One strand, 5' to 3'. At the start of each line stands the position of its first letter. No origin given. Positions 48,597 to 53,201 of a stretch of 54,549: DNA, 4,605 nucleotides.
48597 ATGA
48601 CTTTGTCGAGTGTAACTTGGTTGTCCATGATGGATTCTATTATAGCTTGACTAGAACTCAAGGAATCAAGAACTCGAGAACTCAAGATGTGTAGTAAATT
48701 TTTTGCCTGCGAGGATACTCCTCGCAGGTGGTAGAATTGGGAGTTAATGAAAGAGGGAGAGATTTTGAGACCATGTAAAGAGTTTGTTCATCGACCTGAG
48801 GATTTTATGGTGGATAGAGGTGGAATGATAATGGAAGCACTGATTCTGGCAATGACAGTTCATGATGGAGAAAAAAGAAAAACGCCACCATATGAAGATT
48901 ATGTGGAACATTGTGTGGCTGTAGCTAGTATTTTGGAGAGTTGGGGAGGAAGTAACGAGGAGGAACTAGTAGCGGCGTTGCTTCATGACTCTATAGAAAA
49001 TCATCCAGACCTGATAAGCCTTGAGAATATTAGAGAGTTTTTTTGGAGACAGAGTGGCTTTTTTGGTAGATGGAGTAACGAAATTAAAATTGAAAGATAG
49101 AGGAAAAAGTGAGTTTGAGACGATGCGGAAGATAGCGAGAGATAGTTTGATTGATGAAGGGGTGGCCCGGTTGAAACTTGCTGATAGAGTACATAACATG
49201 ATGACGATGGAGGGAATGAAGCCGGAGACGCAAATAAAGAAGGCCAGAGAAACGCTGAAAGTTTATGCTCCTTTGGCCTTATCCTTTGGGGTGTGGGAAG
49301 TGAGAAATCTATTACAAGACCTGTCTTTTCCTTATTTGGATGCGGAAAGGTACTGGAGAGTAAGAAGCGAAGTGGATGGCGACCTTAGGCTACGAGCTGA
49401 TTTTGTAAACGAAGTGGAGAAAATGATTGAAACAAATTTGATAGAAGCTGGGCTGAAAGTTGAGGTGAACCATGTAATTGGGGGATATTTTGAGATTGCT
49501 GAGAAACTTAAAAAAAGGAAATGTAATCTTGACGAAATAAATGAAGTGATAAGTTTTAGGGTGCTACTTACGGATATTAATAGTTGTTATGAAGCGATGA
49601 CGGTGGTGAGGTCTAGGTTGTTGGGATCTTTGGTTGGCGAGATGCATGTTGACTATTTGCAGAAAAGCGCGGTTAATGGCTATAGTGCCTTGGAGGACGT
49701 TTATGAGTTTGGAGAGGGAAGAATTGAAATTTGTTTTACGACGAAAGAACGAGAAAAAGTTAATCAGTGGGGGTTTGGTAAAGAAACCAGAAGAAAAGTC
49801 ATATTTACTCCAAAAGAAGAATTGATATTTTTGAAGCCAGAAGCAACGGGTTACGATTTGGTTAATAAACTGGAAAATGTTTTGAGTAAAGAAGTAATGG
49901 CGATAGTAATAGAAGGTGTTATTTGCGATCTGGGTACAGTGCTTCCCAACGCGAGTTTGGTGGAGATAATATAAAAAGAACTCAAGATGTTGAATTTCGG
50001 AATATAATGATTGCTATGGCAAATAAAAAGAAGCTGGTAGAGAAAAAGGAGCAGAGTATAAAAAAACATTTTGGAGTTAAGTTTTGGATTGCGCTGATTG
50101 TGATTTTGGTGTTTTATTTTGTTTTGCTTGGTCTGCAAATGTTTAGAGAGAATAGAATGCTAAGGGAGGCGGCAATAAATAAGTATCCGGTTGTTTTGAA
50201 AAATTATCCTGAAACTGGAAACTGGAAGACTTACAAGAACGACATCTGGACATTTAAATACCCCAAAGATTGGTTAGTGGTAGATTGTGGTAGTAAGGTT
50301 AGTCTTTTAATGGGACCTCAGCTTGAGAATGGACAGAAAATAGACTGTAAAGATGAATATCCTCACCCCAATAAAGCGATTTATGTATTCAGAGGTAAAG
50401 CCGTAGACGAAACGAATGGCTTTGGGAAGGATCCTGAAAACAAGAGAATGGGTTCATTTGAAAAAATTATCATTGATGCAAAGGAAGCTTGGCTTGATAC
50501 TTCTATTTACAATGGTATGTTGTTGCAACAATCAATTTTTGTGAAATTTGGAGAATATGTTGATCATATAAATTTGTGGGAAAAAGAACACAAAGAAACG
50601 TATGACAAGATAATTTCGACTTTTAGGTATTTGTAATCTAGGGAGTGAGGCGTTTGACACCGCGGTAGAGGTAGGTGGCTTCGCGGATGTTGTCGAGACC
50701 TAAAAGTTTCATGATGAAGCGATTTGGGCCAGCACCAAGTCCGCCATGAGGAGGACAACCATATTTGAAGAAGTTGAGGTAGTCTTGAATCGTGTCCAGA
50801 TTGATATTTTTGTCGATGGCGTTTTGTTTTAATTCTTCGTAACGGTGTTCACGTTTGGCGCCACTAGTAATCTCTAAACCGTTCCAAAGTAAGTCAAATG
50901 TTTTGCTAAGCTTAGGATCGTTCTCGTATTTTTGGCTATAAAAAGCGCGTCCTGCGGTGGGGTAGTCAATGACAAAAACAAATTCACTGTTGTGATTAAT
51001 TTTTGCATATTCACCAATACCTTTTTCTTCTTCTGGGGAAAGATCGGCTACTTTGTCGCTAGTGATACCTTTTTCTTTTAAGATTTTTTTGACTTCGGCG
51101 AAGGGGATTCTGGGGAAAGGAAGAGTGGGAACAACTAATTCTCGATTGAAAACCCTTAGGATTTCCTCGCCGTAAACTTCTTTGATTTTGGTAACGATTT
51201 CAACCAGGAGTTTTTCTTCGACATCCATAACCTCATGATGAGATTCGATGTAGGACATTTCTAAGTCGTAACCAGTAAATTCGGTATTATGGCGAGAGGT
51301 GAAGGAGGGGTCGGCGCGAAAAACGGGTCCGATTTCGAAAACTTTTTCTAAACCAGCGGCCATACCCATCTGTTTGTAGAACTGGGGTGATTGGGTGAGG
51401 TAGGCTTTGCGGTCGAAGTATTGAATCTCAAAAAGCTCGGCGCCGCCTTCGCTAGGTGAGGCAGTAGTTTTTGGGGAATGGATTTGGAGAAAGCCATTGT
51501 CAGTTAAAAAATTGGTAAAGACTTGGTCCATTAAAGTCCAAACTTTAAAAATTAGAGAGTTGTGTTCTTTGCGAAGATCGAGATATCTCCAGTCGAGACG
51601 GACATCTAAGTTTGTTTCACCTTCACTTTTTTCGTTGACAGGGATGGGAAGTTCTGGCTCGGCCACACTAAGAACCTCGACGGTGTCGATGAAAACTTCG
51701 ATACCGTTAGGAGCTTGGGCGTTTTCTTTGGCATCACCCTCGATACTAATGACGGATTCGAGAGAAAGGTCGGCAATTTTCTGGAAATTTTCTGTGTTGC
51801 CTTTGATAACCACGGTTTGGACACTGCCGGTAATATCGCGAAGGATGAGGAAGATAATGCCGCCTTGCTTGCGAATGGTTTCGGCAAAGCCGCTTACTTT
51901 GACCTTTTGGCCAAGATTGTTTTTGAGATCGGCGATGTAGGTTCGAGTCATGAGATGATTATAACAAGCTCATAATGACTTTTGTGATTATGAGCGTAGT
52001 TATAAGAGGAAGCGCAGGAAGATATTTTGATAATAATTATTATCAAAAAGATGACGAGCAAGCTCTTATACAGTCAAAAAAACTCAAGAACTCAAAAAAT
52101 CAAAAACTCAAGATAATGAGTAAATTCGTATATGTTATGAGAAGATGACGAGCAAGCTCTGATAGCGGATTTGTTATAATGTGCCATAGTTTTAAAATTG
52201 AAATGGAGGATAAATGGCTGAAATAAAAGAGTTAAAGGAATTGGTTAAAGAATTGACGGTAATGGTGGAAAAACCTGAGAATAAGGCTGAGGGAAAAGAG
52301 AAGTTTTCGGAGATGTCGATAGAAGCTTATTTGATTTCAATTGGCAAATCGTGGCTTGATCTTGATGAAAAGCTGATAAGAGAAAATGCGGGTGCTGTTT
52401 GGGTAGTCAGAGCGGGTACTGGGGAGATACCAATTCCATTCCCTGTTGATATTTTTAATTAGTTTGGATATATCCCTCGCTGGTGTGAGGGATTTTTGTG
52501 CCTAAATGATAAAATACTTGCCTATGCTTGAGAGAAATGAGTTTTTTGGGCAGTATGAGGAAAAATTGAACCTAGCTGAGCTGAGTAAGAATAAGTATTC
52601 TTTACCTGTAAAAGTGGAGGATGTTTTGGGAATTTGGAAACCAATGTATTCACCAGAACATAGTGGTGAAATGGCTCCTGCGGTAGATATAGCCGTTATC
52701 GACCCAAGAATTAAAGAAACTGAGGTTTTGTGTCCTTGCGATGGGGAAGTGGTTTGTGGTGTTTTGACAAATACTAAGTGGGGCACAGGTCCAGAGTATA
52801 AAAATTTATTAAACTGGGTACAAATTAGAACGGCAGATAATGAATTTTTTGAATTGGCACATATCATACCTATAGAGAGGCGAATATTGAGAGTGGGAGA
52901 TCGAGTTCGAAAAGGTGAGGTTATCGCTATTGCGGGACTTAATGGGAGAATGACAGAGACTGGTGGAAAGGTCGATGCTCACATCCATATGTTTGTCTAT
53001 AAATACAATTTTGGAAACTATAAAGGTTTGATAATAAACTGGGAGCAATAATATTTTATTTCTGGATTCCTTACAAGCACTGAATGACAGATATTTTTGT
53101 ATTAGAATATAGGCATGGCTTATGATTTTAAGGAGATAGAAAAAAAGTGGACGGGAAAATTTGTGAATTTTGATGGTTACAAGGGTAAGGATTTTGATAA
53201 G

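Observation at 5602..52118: Strand-polar A-rich oligo-repeat, 15 copies, 8 of them in frame inside conserved housekeeping genes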

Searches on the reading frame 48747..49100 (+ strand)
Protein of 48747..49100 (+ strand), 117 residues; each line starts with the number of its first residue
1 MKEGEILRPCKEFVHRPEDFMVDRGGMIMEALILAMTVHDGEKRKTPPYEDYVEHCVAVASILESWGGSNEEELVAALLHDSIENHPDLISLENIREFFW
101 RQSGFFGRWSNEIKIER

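Call 65: search_protein_families(library=pfam, proteins=[window:48747-49100:+])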
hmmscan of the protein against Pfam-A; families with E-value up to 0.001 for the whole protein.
window:48747-49100:+ (117 aa): 2 families
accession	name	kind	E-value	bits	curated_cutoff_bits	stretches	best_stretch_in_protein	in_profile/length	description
PF13328.12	HD_4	-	2.1e-08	34.5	27.2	1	31-99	1-63/156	HD domain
PF01966.28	HD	-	0.00094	19.9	22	0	52-87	1-41/116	HD domain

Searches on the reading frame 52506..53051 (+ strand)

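Call 65: search_protein_families(library=pfam, proteins=[window:52506-53051:+])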
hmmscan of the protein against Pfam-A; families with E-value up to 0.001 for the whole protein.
window:52506-53051:+ (181 aa): 1 family
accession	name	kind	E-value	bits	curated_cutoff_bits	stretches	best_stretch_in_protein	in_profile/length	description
PF01551.29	Peptidase_M23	-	1.3e-05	25.8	28.7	1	70-166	12-89/96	Peptidase family M23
